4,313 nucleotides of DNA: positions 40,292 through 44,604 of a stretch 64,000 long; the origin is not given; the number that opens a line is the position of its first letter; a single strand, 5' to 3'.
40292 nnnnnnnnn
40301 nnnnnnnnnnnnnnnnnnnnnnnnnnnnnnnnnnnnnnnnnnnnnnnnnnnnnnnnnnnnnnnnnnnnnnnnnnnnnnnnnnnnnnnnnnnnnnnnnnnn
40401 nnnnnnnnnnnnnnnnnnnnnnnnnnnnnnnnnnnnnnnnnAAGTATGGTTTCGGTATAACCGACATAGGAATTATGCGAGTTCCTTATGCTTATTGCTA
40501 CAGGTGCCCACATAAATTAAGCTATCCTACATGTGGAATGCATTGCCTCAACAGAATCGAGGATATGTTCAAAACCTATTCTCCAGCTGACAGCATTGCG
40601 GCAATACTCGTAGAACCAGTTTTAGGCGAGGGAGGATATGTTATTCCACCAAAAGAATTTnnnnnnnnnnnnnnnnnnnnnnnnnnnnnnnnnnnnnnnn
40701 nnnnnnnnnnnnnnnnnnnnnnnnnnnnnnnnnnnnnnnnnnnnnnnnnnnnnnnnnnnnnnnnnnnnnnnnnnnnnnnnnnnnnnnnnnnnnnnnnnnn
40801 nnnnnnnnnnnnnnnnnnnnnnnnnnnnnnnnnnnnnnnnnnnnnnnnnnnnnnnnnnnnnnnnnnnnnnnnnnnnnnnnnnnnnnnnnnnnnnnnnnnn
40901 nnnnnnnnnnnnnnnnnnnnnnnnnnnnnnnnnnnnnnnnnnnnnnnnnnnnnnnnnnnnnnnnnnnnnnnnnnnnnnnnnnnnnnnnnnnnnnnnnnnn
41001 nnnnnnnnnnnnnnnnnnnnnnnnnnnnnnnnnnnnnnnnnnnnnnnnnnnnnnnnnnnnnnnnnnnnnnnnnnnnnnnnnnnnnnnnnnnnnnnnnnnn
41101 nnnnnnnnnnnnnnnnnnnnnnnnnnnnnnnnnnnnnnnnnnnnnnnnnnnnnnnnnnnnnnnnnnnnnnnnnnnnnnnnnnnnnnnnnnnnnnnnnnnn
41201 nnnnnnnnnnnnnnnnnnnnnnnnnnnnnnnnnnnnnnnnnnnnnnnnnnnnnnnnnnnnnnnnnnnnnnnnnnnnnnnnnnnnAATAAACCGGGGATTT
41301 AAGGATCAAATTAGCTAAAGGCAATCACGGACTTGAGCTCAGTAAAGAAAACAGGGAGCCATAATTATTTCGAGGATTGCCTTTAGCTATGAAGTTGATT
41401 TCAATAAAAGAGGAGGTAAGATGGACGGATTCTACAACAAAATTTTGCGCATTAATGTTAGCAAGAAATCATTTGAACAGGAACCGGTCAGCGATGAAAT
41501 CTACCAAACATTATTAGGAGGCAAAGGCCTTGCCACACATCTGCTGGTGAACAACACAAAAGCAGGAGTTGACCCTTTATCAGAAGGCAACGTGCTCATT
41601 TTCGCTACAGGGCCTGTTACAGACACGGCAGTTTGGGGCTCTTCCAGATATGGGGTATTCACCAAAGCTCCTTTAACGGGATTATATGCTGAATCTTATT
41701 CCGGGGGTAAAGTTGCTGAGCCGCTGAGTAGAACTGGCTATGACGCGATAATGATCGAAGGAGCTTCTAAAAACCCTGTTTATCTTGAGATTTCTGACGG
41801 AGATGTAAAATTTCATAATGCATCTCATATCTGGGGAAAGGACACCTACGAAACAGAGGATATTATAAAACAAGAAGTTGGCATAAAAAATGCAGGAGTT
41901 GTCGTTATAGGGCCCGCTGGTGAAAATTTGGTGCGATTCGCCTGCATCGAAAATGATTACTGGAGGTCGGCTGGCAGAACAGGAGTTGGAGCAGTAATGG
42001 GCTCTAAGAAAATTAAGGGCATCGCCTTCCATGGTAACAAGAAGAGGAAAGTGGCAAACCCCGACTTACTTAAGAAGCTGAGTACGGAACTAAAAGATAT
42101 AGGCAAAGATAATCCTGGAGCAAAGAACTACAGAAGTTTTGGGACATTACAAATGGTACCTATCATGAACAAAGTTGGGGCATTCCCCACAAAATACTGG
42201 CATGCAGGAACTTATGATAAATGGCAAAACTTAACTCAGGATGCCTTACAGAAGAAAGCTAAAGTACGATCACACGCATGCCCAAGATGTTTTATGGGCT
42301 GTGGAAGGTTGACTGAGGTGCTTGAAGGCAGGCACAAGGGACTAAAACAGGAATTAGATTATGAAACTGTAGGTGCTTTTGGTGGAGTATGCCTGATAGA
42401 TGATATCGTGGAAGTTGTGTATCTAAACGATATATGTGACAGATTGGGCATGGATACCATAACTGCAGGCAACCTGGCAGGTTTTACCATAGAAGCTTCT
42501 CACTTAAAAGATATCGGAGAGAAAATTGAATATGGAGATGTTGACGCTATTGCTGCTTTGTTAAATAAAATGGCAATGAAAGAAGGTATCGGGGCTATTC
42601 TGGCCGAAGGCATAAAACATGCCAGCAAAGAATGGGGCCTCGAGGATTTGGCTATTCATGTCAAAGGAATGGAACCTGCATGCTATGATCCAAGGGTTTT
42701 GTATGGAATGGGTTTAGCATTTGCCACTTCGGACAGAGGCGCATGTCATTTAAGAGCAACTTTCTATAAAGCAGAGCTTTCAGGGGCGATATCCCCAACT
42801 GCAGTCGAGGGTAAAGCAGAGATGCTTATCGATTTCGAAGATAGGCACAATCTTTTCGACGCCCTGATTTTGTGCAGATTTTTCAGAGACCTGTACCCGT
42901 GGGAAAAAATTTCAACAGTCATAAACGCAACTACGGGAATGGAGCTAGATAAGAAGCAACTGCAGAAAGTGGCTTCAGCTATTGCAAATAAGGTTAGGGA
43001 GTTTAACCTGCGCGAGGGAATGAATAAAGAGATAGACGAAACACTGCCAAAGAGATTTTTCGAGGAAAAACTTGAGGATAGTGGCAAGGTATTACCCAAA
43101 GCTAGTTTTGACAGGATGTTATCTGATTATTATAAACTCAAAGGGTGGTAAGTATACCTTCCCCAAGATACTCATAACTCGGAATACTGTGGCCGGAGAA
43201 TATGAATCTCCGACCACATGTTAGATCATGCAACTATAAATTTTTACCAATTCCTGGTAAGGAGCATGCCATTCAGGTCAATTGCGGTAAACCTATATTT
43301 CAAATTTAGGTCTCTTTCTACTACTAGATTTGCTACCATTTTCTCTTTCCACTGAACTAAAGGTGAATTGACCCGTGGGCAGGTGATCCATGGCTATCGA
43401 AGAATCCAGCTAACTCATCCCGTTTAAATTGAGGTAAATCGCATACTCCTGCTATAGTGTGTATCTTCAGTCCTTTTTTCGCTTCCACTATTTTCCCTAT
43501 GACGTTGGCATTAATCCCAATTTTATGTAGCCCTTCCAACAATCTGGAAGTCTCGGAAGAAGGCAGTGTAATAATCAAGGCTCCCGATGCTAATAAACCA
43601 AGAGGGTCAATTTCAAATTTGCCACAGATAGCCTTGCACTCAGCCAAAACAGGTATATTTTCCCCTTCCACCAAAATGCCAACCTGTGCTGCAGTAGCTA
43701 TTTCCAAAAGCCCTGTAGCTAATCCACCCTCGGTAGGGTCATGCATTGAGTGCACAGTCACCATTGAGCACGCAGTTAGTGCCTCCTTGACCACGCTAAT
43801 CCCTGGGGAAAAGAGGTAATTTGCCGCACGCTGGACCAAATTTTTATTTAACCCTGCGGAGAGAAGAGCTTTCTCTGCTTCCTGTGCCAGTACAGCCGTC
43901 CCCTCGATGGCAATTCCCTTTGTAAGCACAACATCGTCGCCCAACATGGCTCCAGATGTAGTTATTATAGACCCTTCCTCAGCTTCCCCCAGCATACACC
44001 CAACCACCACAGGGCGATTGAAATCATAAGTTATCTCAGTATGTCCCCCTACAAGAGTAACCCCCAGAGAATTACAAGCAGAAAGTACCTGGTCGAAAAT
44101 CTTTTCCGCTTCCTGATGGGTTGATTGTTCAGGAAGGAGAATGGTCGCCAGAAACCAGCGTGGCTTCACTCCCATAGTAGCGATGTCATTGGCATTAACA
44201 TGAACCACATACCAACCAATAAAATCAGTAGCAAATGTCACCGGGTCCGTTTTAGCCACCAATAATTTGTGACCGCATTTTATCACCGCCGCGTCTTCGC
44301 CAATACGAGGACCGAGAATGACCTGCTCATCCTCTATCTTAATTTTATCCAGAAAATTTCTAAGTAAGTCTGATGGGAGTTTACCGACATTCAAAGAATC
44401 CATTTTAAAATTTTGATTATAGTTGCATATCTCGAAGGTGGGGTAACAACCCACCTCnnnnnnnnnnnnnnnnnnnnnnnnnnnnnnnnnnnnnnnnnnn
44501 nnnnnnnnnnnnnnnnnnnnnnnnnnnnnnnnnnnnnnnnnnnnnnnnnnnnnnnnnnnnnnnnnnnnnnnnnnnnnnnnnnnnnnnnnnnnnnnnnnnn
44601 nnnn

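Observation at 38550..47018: Amine/amino-acid fermentation block: two tandem omega-aminotransferases, tungsten-type AOR, IorAB and a PurM-like gene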

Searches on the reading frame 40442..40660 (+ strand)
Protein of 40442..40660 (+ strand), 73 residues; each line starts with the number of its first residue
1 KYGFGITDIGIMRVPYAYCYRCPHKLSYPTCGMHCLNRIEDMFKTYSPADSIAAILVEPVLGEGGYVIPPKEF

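Call 85: search_solved_structures(query=window:40442-40660:+, max_evalue=0.01, show_alignments=4)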
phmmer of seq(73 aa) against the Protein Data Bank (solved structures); distinct sequences matched with E-value up to 0.01: 35.
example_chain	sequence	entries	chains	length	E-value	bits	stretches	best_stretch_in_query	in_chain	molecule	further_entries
7vno_A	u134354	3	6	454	4.8e-09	39.7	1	9-73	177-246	454aa long hypothetical 4-aminobutyrate aminotransferase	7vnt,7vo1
2eo5_A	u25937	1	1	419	1.1e-07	35.4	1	10-73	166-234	419aa long hypothetical aminotransferase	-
5wya_A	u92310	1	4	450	7.1e-06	29.6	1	11-73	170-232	Isoleucine 2-epimerase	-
4ysn_A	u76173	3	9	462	7.4e-06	29.5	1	11-73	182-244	Putative 4-aminobutyrate aminotransferase | Isoleucine 2-epimerase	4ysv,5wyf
5kr6_A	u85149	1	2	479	7.6e-06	29.5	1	17-71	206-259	4-aminobutyrate transaminase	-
5ll2_A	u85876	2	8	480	7.9e-06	29.4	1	11-73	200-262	Isoleucine 2-epimerase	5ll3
3q8n_A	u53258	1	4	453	1e-05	29.1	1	1-71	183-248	4-aminobutyrate transaminase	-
5kqt_A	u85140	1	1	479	1.1e-05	29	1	10-72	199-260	4-aminoburyrate transaminase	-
3gju_A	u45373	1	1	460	2e-05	28.2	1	14-71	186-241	Putative aminotransferase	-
5kr3_A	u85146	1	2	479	2.3e-05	28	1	8-71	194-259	4-aminobutyrate transaminase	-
5kr4_A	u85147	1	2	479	3.6e-05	27.3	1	8-71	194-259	4-aminobutyrate transaminase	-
7jh3_A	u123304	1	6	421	5.8e-05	26.7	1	31-72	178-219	4-aminobutyrate aminotransferase PuuE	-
5lh9_A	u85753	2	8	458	6.3e-05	26.5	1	17-73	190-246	OMEGA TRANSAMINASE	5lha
5kqu_A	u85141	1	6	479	7.1e-05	26.4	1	10-72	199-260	4-aminobutyrate transaminase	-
5kr5_A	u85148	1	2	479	8.4e-05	26.2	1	8-71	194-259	4-aminobutyrate transaminase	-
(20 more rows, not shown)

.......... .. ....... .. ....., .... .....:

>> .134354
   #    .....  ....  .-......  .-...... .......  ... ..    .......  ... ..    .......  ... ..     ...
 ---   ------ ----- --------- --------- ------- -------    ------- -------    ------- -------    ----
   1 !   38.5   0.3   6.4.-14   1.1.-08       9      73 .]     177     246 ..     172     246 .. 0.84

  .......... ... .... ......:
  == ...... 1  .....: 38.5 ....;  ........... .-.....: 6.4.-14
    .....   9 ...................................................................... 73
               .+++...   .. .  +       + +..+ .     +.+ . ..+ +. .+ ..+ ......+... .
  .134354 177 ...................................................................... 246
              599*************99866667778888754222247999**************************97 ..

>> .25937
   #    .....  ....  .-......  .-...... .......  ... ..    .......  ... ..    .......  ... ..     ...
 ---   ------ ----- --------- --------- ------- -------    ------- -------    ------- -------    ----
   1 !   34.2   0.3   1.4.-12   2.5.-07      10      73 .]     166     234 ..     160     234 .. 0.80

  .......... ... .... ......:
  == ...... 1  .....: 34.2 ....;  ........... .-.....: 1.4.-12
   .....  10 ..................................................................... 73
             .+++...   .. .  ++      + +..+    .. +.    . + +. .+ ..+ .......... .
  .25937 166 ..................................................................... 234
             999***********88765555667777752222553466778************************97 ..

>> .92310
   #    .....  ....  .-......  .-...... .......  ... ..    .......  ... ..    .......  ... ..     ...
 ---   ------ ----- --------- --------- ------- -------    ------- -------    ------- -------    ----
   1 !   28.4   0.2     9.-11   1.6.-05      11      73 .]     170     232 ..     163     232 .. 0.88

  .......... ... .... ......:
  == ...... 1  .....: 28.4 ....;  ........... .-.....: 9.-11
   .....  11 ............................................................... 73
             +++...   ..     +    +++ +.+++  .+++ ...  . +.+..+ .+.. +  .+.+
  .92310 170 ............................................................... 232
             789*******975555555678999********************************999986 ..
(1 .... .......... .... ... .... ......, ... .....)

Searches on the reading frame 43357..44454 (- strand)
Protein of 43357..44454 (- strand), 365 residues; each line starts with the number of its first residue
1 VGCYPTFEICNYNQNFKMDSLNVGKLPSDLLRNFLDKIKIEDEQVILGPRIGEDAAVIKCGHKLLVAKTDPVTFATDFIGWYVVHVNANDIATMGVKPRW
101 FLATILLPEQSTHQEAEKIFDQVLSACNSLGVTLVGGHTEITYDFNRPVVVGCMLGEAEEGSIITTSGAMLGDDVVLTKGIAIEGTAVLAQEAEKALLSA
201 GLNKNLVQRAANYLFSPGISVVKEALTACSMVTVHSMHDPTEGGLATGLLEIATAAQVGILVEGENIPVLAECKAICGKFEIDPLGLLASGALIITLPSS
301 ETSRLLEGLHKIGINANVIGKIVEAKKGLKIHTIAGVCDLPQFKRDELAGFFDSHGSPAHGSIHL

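Call 3: search_protein_families(library=pfam, proteins=[window:43357-44454:-])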
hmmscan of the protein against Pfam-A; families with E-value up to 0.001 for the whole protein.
window:43357-44454:- (365 aa): 2 families
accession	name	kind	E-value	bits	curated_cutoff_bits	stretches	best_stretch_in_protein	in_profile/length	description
PF00586.29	AIRS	-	1.1e-20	74.6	24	1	52-157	1-111/112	AIR synthase related protein, N-terminal domain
PF02769.27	AIRS_C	-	5.6e-17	62.8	23.1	1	172-327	3-150/156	AIR synthase related protein, C-terminal domain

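Call 4: search_protein_families(library=ncbifam, proteins=[window:43357-44454:-])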
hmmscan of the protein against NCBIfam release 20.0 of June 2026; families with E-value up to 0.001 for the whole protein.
window:43357-44454:- (365 aa): 15 families
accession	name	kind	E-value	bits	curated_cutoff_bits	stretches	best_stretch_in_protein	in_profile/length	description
TIGR01379.1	thiL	equivalog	1.1e-32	113.3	184.15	1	31-328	6-299/320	thiamine-phosphate kinase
TIGR02124.1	hypE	equivalog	9.3e-32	110.3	251.6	1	26-336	12-315/332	hydrogenase expression/formation protein HypE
TIGR00476.1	selD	equivalog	5.6e-22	78.3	125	1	25-279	14-263/311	selenide, water dikinase SelD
NF004353.0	PRK05731.2-2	equivalog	2.2e-19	69.7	301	1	50-325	17-280/311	thiamine-phosphate kinase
NF004351.0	PRK05731.1-4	equivalog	2e-18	66.6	324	1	40-314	28-295/321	thiamine-phosphate kinase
NF010705.0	PRK14105.1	equivalog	5.9e-18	64.8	291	1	24-330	19-334/345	selenide, water dikinase SelD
NF002098.0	PRK00943.1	equivalog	6.6e-15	54.8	299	1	37-276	34-264/347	selenide, water dikinase SelD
TIGR04049.1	AIR_rel_sll0787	hypoth_equivalog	3.5e-13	49.3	321.3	1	50-178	41-167/318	sll0787 family AIR synthase-like protein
TIGR03267.1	methan_mark_2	hypoth_equivalog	1.9e-11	43.6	365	1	35-350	28-322/323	methanogenesis marker 2 protein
NF004350.0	PRK05731.1-1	equivalog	1.1e-10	41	441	1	29-332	7-306/325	thiamine-phosphate kinase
NF002290.1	PRK01213.1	equivalog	1.3e-10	40.1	648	1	90-341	100-348/723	phosphoribosylformylglycinamidine synthase subunit PurL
TIGR00878.1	purM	equivalog_domain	5.9e-10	38.8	236.35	1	61-324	62-331/332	phosphoribosylformylglycinamidine cyclo-ligase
TIGR01736.1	FGAM_synth_II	equivalog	2.8e-09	35.8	525.75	1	32-341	39-349/718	phosphoribosylformylglycinamidine synthase subunit PurL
TIGR04050.1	MSMEG_0567_Cter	hypoth_equivalog_domain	3.4e-08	33.3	312.2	1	76-180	60-156/296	MSMEG_0567/sll0787 family protein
NF004354.0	PRK05731.2-3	equivalog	4.1e-07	29.6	204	1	79-139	49-109/273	thiamine-phosphate kinase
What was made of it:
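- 43357..44403 (-): PurM-superfamily (AIRS/AIRS_C) protein, HypE/ThiL-like, of unknown role. An independent gene, not part of the Ior unit. Pfam and NCBIfam hits are all below cutoff (calls 3, 4).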

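Call 14: search_solved_structures(query=window:43357-44454:-, max_evalue=0.01)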
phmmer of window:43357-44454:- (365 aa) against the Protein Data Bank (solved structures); distinct sequences matched with E-value up to 0.01: 25.
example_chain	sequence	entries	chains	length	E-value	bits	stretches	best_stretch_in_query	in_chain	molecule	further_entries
2z1e_A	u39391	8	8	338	3e-18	69.1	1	19-328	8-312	Hydrogenase expression/formation protein HypE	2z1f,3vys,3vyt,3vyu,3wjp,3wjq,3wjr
3vti_C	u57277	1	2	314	2.5e-17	66.1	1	69-338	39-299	Hydrogenase maturation factor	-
2z1t_A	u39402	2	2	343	7.5e-14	54.7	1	69-309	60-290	Hydrogenase expression/formation protein HypE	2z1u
5cc8_A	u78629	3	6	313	8e-14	54.6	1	41-179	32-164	Thiamine-monophosphate kinase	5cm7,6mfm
5dd7_A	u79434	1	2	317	8.3e-14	54.5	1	41-179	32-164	Thiamine-monophosphate kinase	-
2i6r_A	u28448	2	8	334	5.7e-12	48.5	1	69-337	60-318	HypE protein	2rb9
6xep_A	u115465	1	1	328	4.1e-10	42.4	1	39-283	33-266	Thiamine-monophosphate kinase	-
1vqv_A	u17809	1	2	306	4.7e-10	42.2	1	49-291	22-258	thiamine monophosphate kinase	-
3c9r_A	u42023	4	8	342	6.8e-10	41.6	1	49-291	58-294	Thiamine monophosphate kinase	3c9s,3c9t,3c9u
3mcq_A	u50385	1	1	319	5.1e-09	38.8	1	41-332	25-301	Thiamine-monophosphate kinase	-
9k05_A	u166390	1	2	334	7.8e-08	34.9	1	61-246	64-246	Phosphoribosylformylglycinamidine cyclo-ligase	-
9k00_A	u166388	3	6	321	1.1e-07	34.4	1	61-246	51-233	Phosphoribosylformylglycinamidine cyclo-ligase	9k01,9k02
9vnw_A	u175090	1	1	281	1.2e-07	34.3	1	61-246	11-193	Phosphoribosylformylglycinamidine cyclo-ligase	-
9vnv_A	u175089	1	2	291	1.3e-07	34.1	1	61-246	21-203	Phosphoribosylformylglycinamidine cyclo-ligase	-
9k03_A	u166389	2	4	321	1.5e-07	33.9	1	61-246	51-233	Phosphoribosylformylglycinamidine cyclo-ligase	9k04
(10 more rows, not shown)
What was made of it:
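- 43357..44403 (-): PDB best hits are HypE then ThiL (call 14).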

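Call 20: find_homologous_proteins(query=window:43357-44403:-, max_evalue=1e-10)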
Query window:43357-44403:- (348 aa): 8000 proteins with E <= 1e-10 among 8000 candidates; the best 120 are listed.
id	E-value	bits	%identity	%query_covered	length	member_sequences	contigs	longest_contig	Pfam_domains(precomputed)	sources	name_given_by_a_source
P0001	2.6e-202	689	91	100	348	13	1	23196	PF00586.30,PF02769.28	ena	-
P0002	6.0e-202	688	91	100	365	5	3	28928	PF00586.30,PF02769.28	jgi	-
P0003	1.3e-201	687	90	100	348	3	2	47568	PF00586.30,PF02769.28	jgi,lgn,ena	-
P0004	3.8e-171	587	80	97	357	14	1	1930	PF00586.30,PF02769.28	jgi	jgi:hydrogenase maturation factor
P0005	5.9e-166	570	75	98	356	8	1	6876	PF00586.30,PF02769.28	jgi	-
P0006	2.6e-165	567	76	99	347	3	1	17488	PF00586.30,PF02769.28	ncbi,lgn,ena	-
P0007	5.5e-165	566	76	97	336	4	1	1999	PF00586.30,PF02769.28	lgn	-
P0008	6.8e-165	566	75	98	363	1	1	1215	PF00586.30,PF02769.28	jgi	jgi:hydrogenase maturation factor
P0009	2.6e-164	564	75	97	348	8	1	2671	PF00586.30,PF02769.28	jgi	-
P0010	6.0e-164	563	76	97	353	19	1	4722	PF00586.30,PF02769.28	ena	-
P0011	2.9e-162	557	75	97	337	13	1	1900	PF00586.30,PF02769.28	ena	-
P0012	3.3e-162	557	75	98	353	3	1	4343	PF00586.30,PF02769.28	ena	-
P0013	4.3e-162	557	75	97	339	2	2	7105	PF00586.30,PF02769.28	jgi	jgi:thiamin-phosphate kinase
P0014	4.9e-162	557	74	99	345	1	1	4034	PF00586.30,PF02769.28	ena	-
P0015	1.1e-161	555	72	99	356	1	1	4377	PF00586.30,PF02769.28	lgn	-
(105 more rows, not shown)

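Call 22: find_related_loci(query=A1, collection=genome_contigs, flank=10000)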
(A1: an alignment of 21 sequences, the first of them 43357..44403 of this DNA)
Query A1 (348 aa) in genome_contigs; peptide patterns used: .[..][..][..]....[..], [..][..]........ (x = any residue, [..] = any of these).
477 stretches matched a pattern; 440 encode a relative of the query (tblastn E <= 1e-3); the best 80 are kept; 80 distinct loci.
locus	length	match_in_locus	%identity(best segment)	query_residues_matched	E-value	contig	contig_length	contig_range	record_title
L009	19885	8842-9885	91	1-348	0e+0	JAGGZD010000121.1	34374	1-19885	MAG: Dehalococcoidia bacterium isolate AUK195 PB_MBMC_149_c_000000000014, whole genome shotgun sequence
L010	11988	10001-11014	75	1-338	1e-169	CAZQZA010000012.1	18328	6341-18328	MAG TPA_asm: uncultured Dehalococcoidales bacterium isolate SRP068000_co1_122 genome assembly, contig: NODE_4390_length_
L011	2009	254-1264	73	2-338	6e-179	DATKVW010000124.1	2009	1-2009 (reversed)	MAG TPA_asm: Dehalococcoidales bacterium isolate SMAG_U14144 k141_5781, whole genome shotgun sequence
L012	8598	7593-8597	73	1-335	6e-162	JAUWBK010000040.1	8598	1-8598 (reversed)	MAG: Dehalococcoidia bacterium isolate CSMAG_1318 CSMAG_1318_k141_1212627_length_8598_cov_24.0001, whole genome shotgun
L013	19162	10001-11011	70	1-337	1e-158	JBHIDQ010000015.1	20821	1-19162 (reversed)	MAG: Dehalococcoidales bacterium isolate b3.sp3_bin.43 NODE_652_length_20821_cov_16.639170, whole genome shotgun sequenc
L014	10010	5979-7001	66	1-342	1e-150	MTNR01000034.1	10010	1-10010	MAG: Dehalococcoides sp. JdFR-56 JGI24020J35080_1001930, whole genome shotgun sequence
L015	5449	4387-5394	65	2-337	4e-151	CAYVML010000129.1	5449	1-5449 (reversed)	MAG TPA_asm: uncultured Dehalococcoidales bacterium isolate SRP214966_co5_15 genome assembly, contig: NODE_17353_length_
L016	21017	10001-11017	67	3-340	3e-147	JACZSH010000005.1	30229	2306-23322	MAG: Chloroflexota bacterium isolate B10T3L11 B10T3L11_NODE1069, whole genome shotgun sequence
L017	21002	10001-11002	69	4-337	3e-146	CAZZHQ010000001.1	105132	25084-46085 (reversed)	MAG TPA_asm: uncultured Dehalococcoidales bacterium isolate SRP178699_co1_156 genome assembly, contig: NODE_110_length_1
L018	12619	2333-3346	67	1-338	5e-146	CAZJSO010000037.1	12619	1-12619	MAG TPA_asm: uncultured Dehalococcoidia bacterium isolate binchicken_co349_18 genome assembly, contig: NODE_1582_length_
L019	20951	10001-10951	68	21-337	1e-143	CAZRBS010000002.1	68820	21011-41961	MAG TPA_asm: uncultured Dehalococcoidaceae bacterium isolate SRP141376_co1_241 genome assembly, contig: NODE_1046_length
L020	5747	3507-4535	62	1-343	9e-144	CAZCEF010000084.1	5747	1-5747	MAG TPA_asm: uncultured Dehalococcoidaceae bacterium isolate binchicken_co124_335 genome assembly, contig: NODE_13802_le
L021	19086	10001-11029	65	4-346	1e-141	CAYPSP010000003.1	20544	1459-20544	MAG TPA_asm: uncultured Dehalococcoidales bacterium isolate SRP191223_co2_113 genome assembly, contig: NODE_1339_length_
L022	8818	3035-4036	66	4-337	9e-142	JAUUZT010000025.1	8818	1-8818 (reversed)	MAG: Dehalococcoidia bacterium isolate CSMAG_200 CSMAG_200_k127_2352769_length_8818_cov_141.3423, whole genome shotgun s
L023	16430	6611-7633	62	1-340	6e-135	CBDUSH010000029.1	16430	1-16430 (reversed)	MAG TPA_asm: uncultured bacterium isolate SRR22302368_concoct_39 genome assembly, contig: ERZ25747235.1143, whole genome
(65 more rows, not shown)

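Call 83: predict_structure(alignment_id=A1)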
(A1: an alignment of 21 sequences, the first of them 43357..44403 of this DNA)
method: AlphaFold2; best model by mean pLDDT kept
length: 348 residues; sequences in the alignment: 21
mean_pLDDT: 57.1   pTM: 0.54
mean pLDDT of the five models: 57.1, 54.6, 54.0, 52.8, 51.5
residues with pLDDT >= 90: 20; 70-90: 74; 50-70: 120; < 50: 134
segments of 3 or more residues with pLDDT < 50: 23-43, 45-80, 125-147, 165-180, 193-203, 327-348
pLDDT, mean of each block of 10 residues (from residue 1): 58 60 44 34 40 30 26 37 57 68 59 56 49 45 46 88 49 43 53 44 54 77 62 73 82 63 60 70 93 80 84 78 60 43 26
secondary structure, 60 per line:
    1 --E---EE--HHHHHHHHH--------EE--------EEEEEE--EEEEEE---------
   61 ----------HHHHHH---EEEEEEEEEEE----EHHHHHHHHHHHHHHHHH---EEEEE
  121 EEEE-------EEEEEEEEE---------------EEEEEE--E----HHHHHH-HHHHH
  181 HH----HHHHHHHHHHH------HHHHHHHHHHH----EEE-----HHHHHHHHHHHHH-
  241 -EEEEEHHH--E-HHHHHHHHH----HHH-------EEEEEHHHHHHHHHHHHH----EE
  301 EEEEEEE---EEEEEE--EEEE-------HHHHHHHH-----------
elements in order: H11-19 E38-43 E46-51 H71-76 E80-90 H96-112 E116-124 E132-140 E156-161 H169-174 H176-182 H187-197 H204-214 E219-221 H227-239 E242-246 H254-262 E277-281 H282-294 E299-307 E311-316 E319-322 H330-337
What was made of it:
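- Tried and rejected: Its AlphaFold model was too poor to search (pLDDT 57, pTM 0.54; call 83).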
